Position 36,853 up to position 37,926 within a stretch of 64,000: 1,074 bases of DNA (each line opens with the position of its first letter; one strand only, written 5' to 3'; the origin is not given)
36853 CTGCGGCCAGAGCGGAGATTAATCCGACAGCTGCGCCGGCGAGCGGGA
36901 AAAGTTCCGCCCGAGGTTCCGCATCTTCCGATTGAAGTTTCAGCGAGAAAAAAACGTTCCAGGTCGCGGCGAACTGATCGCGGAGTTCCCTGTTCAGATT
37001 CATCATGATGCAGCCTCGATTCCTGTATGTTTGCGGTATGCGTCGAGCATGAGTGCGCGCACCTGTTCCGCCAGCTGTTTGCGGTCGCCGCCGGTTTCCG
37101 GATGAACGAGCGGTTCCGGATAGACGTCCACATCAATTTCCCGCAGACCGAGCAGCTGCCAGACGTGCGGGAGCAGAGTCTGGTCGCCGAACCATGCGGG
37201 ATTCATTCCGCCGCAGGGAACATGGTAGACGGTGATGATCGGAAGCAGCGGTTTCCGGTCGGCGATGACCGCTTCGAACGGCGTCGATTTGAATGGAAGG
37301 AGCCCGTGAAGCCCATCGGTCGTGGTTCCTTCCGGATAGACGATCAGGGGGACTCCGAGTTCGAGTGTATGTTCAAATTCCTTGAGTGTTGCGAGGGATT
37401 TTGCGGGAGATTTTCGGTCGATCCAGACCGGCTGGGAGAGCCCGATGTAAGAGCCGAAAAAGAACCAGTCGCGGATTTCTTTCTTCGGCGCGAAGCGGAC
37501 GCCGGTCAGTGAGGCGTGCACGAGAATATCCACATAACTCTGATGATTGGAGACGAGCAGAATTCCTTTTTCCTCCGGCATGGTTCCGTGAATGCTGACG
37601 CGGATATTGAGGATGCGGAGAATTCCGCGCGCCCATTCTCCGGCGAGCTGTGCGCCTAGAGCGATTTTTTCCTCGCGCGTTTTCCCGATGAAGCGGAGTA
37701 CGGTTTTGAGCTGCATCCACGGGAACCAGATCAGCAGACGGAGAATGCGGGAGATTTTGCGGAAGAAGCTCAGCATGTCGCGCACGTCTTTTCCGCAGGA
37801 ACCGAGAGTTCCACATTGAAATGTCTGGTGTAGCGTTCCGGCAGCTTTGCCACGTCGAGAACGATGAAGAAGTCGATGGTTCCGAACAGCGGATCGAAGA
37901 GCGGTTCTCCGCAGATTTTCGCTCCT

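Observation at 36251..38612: OlsB/OlsA-like aminolipid operon with a third, translationally coupled CobS-like membrane gene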

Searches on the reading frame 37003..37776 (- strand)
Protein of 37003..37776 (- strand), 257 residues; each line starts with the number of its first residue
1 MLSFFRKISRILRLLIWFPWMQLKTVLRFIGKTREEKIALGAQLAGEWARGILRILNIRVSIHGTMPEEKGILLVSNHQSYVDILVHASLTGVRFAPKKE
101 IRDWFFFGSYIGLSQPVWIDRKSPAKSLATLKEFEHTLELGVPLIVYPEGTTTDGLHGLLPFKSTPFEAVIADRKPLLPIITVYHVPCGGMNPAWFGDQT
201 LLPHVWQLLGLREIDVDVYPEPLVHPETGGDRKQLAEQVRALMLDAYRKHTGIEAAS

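Call 3: search_protein_families(library=pfam, proteins=[window:37003-37776:-], max_evalue=1)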
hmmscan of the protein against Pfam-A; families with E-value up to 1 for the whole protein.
window:37003-37776:- (257 aa): 1 family
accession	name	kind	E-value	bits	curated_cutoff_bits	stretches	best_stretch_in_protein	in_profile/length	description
PF01553.26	Acyltransferase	-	3.3e-18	66.2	23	1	59-181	3-130/132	Acyltransferase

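Call 4: search_protein_families(library=ncbifam, proteins=[window:37003-37776:-], max_evalue=1)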
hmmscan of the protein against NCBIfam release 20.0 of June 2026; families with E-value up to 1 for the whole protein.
window:37003-37776:- (257 aa): 9 families
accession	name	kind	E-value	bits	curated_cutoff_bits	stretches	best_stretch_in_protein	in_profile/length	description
NF052553.1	LyOrLpactfOlsABRUA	equivalog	2.6e-32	112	300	1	39-241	34-249/263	lyso-ornithine lipid O-acyltransferase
NF052552.1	LyOrLpactfOlsARHOCB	equivalog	8.4e-26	90.6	300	1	38-245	55-266/271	lyso-ornithine lipid O-acyltransferase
TIGR00530.1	AGP_acyltrn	subfamily_domain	3.8e-19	68.7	102.95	1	57-181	3-128/130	1-acylglycerol-3-phosphate O-acyltransferase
NF011593.0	PRK15018.1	equivalog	6.6e-09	35.9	501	1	73-181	68-178/245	1-acylglycerol-3-phosphate O-acyltransferase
NF006386.0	PRK08633.1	equivalog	2.8e-08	31.9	1221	1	58-184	429-550/1147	acyl-[ACP]--phospholipid O-acyltransferase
NF058536.1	LPAAT_acyl_YihG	equivalog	0.00027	20.3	260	1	48-93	54-105/290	1-acylglycerol-3-phosphate O-acyltransferase, YihG family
NF005291.0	PRK06814.1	equivalog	0.0006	17.8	1349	1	60-153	441-535/1140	acyl-[ACP]--phospholipid O-acyltransferase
NF010621.0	PRK14014.1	domain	0.00063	18.9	186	1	52-94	69-111/301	acetyltransferase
NF005959.0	PRK08043.1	equivalog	0.023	12.9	886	1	54-153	11-109/719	bifunctional acyl-ACP--phospholipid O-acyltransferase/long-chain-fatty-acid--ACP ligase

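Call 52: find_related_loci(query=A5, collection=metagenome_contigs, flank=4000)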
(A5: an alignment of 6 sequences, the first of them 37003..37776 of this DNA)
Query A5 (257 aa) in metagenome_contigs; peptide patterns used: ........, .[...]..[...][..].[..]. (x = any residue, [..] = any of these).
600 stretches matched a pattern (row limit reached: there are more); 427 encode a relative of the query (tblastn E <= 1e-3); the best 80 are kept; 80 distinct loci.
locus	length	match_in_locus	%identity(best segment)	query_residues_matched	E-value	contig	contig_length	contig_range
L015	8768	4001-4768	95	1-257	4e-163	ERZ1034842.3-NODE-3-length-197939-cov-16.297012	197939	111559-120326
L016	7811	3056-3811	47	2-252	2e-71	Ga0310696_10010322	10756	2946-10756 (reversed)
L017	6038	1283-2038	46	2-252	5e-71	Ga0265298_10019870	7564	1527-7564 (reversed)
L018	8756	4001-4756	46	2-252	2e-70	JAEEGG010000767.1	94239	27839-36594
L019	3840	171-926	46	2-252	3e-70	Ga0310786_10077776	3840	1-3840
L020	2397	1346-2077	50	1-246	6e-71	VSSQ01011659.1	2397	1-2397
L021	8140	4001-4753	47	1-252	6e-66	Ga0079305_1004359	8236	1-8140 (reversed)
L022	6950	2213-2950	45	1-249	2e-65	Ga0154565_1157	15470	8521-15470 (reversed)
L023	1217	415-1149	44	2-248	4e-69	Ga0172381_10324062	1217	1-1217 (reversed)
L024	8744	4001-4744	44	1-250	5e-64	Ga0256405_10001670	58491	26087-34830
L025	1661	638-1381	43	3-249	6e-66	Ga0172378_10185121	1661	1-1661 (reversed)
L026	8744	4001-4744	45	1-250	2e-63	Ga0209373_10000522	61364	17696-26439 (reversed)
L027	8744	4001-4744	44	2-247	3e-61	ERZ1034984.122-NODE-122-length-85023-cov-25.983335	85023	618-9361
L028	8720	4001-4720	44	17-256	8e-61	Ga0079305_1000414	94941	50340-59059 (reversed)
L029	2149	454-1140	45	17-247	2e-61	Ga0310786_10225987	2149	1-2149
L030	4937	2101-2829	42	2-247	3e-60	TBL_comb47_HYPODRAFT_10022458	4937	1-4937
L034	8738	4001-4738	39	1-249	2e-53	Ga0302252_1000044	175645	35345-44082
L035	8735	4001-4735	39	6-249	5e-56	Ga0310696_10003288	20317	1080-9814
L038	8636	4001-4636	40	36-249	2e-46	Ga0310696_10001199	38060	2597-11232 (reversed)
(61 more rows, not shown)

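Call 57: search_protein_families(library=pfam, proteins=[L026:5572-7041:+, L024:6139-7569:+, L016:4617-6323:+, L019:1747-3483:+, L030:3740-4771:+, L035:5936-7009:+], max_evalue=0.001)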
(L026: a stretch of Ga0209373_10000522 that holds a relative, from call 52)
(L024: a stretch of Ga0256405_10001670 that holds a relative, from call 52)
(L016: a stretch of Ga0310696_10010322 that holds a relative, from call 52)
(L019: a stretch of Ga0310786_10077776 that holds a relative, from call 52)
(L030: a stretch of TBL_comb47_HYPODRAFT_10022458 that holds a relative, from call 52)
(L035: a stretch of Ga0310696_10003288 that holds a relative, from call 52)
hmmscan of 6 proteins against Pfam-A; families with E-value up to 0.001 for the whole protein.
L026:5572-7041:+ (490 aa): 2 families
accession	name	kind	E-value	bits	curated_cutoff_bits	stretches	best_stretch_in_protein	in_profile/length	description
PF05673.19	DUF815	-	4.3e-07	29.8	23.8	1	220-359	6-151/249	Protein of unknown function (DUF815)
PF13191.12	AAA_16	-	1.2e-05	26.3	32.6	0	248-281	9-41/167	AAA ATPase domain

L024:6139-7569:+ (477 aa): 1 family
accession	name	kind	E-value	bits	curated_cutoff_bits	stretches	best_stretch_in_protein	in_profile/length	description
PF05673.19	DUF815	-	2e-08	34.2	23.8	1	208-348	6-152/249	Protein of unknown function (DUF815)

L016:4617-6323:+ (569 aa): 1 family
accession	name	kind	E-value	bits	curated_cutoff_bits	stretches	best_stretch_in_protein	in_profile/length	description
PF13231.12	PMT_2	-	4.3e-10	40.5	26.1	1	75-229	3-155/160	Dolichyl-phosphate-mannose-protein mannosyltransferase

L019:1747-3483:+ (579 aa): 1 family
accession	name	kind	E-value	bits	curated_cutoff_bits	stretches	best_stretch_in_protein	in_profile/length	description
PF13231.12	PMT_2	-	3e-05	24.7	26.1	1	88-205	20-137/160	Dolichyl-phosphate-mannose-protein mannosyltransferase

L030:3740-4771:+ (344 aa): 0 families

L035:5936-7009:+ (358 aa): 4 families
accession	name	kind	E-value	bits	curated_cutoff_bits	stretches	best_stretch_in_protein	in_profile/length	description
PF13377.12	Peripla_BP_3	-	1.4e-11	45.2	26.5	1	199-356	1-165/167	Periplasmic binding protein-like domain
PF00392.27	GntR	-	2e-09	37.4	27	1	12-72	4-64/64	Bacterial regulatory proteins, gntR family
PF00532.27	Peripla_BP_1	-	4.6e-07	30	22.2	1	165-327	82-233/281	Periplasmic binding proteins and sugar binding domain of LacI family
PF13407.12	Peripla_BP_4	-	1.6e-05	25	35.1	1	197-306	113-218/258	Periplasmic binding protein domain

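Call 81: search_protein_families(library=pfam, proteins=[L030:3740-4771:+, L024:4784-5308:+], max_evalue=0.1)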
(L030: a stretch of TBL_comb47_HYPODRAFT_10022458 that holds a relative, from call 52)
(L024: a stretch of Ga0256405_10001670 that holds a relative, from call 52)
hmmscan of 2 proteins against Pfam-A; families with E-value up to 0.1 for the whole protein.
L030:3740-4771:+ (344 aa): 0 families

L024:4784-5308:+ (174 aa): 0 families

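Call 86: find_homologous_proteins(query=window:37003-37776:-, max_evalue=1e-30)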
Query window:37003-37776:- (257 aa): 336 proteins with E <= 1e-30 among 980 candidates; the best 120 are listed.
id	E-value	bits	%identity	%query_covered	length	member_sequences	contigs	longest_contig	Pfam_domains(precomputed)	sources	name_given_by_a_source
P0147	1.5e-160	551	94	100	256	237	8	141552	PF01553.27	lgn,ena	-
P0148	5.4e-134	463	79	99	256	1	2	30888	PF01553.27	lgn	-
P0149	1.3e-127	442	74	99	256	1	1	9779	PF01553.27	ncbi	-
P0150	1.9e-125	435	78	99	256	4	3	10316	PF01553.27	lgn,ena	-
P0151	1.4e-123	429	74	99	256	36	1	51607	PF01553.27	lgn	-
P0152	8.3e-121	420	75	100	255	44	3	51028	PF01553.27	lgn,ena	-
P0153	1.0e-120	420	74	99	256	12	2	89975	PF01553.27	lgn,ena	-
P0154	5.2e-112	391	69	100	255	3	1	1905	PF01553.27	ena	-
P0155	2.0e-108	380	67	100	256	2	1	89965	PF01553.27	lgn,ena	-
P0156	5.3e-106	372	64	97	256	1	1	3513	PF01553.27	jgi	-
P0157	8.1e-106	371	66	100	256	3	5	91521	PF01553.27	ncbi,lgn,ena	-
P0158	3.0e-105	369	66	98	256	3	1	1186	PF01553.27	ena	-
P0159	1.9e-104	367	64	100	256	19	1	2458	PF01553.27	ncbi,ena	-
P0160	3.5e-104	366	64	98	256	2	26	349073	PF01553.27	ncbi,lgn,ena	-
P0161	2.7e-102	360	62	98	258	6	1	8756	PF01553.27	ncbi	-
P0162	6.0e-99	349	63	95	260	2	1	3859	PF01553.27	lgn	-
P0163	2.0e-98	347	63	96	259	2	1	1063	PF01553.27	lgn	-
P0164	1.9e-97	344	63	96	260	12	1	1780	PF01553.27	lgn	-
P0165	1.0e-94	335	60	96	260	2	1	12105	PF01553.27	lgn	-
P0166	2.7e-78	281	53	96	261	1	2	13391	PF01553.27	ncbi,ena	-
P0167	1.4e-76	275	50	99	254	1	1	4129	PF01553.27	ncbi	-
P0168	5.4e-74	267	51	92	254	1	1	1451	PF01553.27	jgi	-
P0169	2.4e-72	261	77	60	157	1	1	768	PF01553.27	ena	-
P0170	2.3e-68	248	46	98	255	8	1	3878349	PF01553.27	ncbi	-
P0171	2.2e-67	245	48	93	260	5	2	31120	PF01553.27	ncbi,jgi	jgi:1-acyl-sn-glycerol-3-phosphate acyltransferase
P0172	2.2e-67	245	48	97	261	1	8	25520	PF01553.27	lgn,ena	-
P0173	5.7e-67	244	49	97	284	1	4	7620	PF01553.27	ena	-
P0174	1.1e-66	243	44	96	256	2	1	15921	PF01553.27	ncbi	-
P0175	1.2e-66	243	50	96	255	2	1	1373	PF01553.27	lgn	-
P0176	2.5e-66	242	47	98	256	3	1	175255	PF01553.27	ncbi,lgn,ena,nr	ncbi:MAG: 1-acyl-sn-glycerol-3-phosphate acyltransferase [Lentisphaeria bacterium]|nr:1-acyl-sn-glyc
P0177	2.9e-66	241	50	96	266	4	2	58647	PF01553.27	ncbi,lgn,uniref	ncbi:hypothetical protein SDC9_94100 [bioreactor metagenome]|uniref:Phospholipid/glycerol acyltransf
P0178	2.7e-65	238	48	98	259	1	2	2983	PF01553.27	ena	-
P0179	2.9e-65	238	52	79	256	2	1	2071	PF01553.27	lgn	-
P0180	4.3e-65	238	45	97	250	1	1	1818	PF01553.27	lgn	-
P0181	5.2e-65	237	46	92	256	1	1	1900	PF01553.27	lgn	-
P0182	9.3e-65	236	47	97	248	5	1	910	PF01553.27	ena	-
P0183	1.6e-64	236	49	95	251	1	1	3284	PF01553.27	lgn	-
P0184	2.9e-64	235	43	98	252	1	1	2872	PF01553.27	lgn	-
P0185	3.2e-64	235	45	97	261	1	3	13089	PF01553.27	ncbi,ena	-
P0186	3.5e-64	235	47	95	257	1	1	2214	PF01553.27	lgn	-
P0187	3.7e-64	235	45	97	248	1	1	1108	PF01553.27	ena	-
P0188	7.7e-64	233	45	90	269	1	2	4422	PF01553.27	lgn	-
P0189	8.7e-64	233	45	96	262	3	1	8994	PF01553.27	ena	-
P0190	8.9e-64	233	48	96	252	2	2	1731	PF01553.27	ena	-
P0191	1.1e-63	233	45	96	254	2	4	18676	PF01553.27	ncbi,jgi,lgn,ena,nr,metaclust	ncbi:MAG: hypothetical protein A2020_02235 [Lentisphaerae bacterium GWF2_45_14]|nr:MAG: hypothetical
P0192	1.2e-63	233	47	97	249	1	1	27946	PF01553.27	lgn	-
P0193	2.0e-63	232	47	96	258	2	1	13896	PF01553.27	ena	-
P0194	2.3e-63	232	51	82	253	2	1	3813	PF01553.27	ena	-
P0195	2.7e-63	232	43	99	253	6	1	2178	PF01553.27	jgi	jgi:1-acyl-sn-glycerol-3-phosphate acyltransferase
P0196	3.4e-63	231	51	82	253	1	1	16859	PF01553.27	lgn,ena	-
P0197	5.0e-63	231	49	95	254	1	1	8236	PF01553.27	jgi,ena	-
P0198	5.4e-63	231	47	97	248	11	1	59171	PF01553.27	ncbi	-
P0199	5.6e-63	231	44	97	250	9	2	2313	PF01553.27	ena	-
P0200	6.7e-63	230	46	96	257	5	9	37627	PF01553.27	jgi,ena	-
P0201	7.6e-63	230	47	98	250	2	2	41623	PF01553.27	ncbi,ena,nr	ncbi:MAG: 1-acyl-sn-glycerol-3-phosphate acyltransferase [Lentisphaerae bacterium]|nr:1-acyl-sn-glyc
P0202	8.1e-63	230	44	97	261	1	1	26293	PF01553.27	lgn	-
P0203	8.6e-63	230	45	99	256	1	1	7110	PF01553.27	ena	-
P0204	2.2e-62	229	52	79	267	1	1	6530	PF01553.27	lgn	-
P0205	2.2e-62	229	44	97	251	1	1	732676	PF01553.27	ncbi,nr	ncbi:MAG: 1-acyl-sn-glycerol-3-phosphate acyltransferase [Candidatus Omnitrophica bacterium]|nr:1-ac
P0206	2.3e-62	229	46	95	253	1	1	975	PF01553.27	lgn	-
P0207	2.5e-62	229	45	96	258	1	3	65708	PF01553.27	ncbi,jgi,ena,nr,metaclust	ncbi:MAG: hypothetical protein A2X49_00785 [Lentisphaerae bacterium GWF2_52_8]|nr:MAG: hypothetical 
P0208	2.8e-62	228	43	97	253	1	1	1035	PF01553.27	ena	-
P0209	3.1e-62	228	46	95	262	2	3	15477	PF01553.27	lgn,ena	-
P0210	3.5e-62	228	46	94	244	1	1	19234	PF01553.27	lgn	-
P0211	3.8e-62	228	51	82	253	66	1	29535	PF01553.27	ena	-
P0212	4.0e-62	228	45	97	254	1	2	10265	PF01553.27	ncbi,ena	-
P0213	6.0e-62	227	47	95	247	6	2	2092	PF01553.27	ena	-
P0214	8.1e-62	227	45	97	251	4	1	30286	PF01553.27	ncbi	-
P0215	9.2e-62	227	51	79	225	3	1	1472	PF01553.27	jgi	jgi:1-acyl-sn-glycerol-3-phosphate acyltransferase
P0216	1.3e-61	226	45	96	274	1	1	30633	PF01553.27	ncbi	-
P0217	1.4e-61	226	47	96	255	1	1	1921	PF01553.27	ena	-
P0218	1.6e-61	226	47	93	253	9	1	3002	PF01553.27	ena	-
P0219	1.7e-61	226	47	88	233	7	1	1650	PF01553.27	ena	-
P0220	1.9e-61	226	45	95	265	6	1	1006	PF01553.27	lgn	-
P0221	2.0e-61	226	46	95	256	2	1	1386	PF01553.27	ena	-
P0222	2.3e-61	225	46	91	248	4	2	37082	PF01553.27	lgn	-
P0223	2.9e-61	225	46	98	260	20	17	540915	PF01553.27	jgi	-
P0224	4.6e-61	224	45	96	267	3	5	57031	PF01553.27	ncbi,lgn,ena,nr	ncbi:MAG: 1-acyl-sn-glycerol-3-phosphate acyltransferase [Lentisphaeria bacterium]|nr:1-acyl-sn-glyc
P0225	4.8e-61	224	45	95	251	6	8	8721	PF01553.27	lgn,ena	-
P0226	5.8e-61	224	44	96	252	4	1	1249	PF01553.27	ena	-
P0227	5.8e-61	224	43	96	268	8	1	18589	PF01553.27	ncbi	-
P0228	7.4e-61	224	45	97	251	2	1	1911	PF01553.27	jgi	jgi:1-acyl-sn-glycerol-3-phosphate acyltransferase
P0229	1.0e-60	223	43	98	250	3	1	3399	PF01553.27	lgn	-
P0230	1.2e-60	223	43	99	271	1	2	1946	PF01553.27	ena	-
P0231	1.4e-60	223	44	96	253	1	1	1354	PF01553.27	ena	-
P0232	1.6e-60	223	45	96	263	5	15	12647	PF01553.27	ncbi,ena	-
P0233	1.9e-60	222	46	98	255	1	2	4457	PF01553.27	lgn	-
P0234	2.4e-60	222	42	97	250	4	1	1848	PF01553.27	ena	-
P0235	2.8e-60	222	45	98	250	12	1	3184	PF01553.27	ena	-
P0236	3.9e-60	221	44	97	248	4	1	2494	PF01553.27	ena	-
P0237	4.8e-60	221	44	96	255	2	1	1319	PF01553.27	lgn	-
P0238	5.0e-60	221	45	97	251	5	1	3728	PF01553.27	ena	-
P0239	6.3e-60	221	47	96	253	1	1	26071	PF01553.27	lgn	-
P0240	7.0e-60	220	47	88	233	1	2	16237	PF01553.27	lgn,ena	-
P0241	7.3e-60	220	51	79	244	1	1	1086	PF01553.27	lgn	-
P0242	1.2e-59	220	47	93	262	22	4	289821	PF01553.27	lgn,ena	-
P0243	1.4e-59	219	44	96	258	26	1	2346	PF01553.27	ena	-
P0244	1.5e-59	219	45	96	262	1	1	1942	PF01553.27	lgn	-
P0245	1.7e-59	219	44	93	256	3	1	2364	PF01553.27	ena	-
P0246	1.7e-59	219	45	93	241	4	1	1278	PF01553.27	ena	-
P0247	2.2e-59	219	50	80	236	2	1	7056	PF01553.27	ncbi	-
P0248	2.3e-59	219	43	97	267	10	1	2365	PF01553.27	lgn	-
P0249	2.5e-59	219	44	97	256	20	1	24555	PF01553.27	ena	-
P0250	3.1e-59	218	46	97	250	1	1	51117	PF01553.27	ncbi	-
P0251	3.4e-59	218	44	95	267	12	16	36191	PF01553.27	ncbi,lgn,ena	-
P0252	3.6e-59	218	51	80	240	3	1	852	PF01553.27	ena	-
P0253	3.7e-59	218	44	95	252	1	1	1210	PF01553.27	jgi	jgi:1-acyl-sn-glycerol-3-phosphate acyltransferase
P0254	3.7e-59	218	44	98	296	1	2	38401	PF01553.27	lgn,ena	-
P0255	3.8e-59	218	49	82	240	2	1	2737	PF01553.27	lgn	-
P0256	4.9e-59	218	45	93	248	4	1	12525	PF01553.27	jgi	jgi:1-acyl-sn-glycerol-3-phosphate acyltransferase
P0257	5.5e-59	218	46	85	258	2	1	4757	PF01553.27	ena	-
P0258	6.9e-59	217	45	96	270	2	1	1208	PF01553.27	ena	-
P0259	7.3e-59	217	45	97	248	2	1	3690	PF01553.27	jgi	jgi:1-acyl-sn-glycerol-3-phosphate acyltransferase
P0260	9.3e-59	217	44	95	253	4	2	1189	PF01553.27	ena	-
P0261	9.6e-59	217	41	96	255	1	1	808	PF01553.27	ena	-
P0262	9.9e-59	217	43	100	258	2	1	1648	PF01553.27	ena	-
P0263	1.0e-58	217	43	97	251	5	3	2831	PF01553.27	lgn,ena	-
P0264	1.2e-58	217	44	96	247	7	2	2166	PF01553.27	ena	-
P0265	1.3e-58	216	45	97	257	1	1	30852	PF01553.27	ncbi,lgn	-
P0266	1.7e-58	216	45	96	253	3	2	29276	PF01553.27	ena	-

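Call 87: find_encoding_contigs(protein=P0170, flank=6000, max_places=1)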
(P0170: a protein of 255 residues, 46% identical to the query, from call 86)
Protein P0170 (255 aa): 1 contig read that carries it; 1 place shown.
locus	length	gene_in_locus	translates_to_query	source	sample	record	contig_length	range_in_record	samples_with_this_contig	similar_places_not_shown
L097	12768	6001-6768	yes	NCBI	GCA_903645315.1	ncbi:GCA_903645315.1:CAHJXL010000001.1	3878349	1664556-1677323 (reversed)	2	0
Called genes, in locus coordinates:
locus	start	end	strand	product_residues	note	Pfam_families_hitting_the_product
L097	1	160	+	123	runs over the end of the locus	-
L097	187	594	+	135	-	PF05258:DciA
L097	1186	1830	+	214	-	PF13580:SIS_2 (weak)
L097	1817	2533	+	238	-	PF01255:Prenyltransf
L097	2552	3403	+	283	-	PF01148:CTP_transf_1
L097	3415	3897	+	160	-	PF13404:HTH_AsnC-type (weak), PF13412:HTH_24, PF01037:AsnC_trans_reg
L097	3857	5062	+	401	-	PF00155:Aminotran_1_2, PF00266:Aminotran_5 (faint), PF01041:DegT_DnrJ_EryC1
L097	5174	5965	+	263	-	PF13444:Acetyltransf_5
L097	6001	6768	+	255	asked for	PF01553:Acyltransferase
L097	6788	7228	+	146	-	PF05523:FdtA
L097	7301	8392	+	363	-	PF01041:DegT_DnrJ_EryC1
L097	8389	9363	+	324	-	-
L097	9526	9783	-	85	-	-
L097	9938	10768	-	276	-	PF03372:Exo_endo_phos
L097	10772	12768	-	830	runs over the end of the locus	PF22680:Glyco_hydro_123_N_2, PF13320:GH123_cat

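Call 88: find_encoding_contigs(protein=P0205, flank=6000, max_places=1)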
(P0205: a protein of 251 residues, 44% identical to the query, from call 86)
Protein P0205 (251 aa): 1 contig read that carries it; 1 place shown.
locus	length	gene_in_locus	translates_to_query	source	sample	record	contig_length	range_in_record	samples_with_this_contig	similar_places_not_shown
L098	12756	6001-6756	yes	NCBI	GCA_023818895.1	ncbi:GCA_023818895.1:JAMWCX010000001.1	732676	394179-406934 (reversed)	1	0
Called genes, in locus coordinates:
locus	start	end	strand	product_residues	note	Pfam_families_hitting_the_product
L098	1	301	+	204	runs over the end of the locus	PF13548:DUF4126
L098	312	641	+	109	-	PF07784:DUF1622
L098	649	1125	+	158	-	PF00383:dCMP_cyt_deam_1, PF14437:MafB19-deam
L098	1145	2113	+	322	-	PF02540:NAD_synthase (faint), PF00733:Asn_synthase (weak), PF00958:GMP_synt_C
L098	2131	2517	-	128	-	PF09394:Inhibitor_I42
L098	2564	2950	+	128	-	PF01740:STAS, PF13466:STAS_2 (weak)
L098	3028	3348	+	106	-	-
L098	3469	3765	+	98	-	-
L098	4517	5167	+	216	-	PF11249:DUF3047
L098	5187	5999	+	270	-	PF13444:Acetyltransf_5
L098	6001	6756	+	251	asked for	PF01553:Acyltransferase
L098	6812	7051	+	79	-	-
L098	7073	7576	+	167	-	PF27244:GtfB_M (faint)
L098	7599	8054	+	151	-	-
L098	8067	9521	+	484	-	PF03435:Sacchrp_dh_NADP, PF16653:Sacchrp_dh_C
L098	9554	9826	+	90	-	-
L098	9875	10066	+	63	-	-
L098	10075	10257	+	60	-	PF11127:YgaP-like_TM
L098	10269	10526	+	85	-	-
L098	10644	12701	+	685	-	PF00009:GTP_EFTU, PF22042:EF-G_D2, PF03144:GTP_EFTU_D2 (weak), PF14492:EFG_III, PF03764:EFG_IV, PF00679:EFG_C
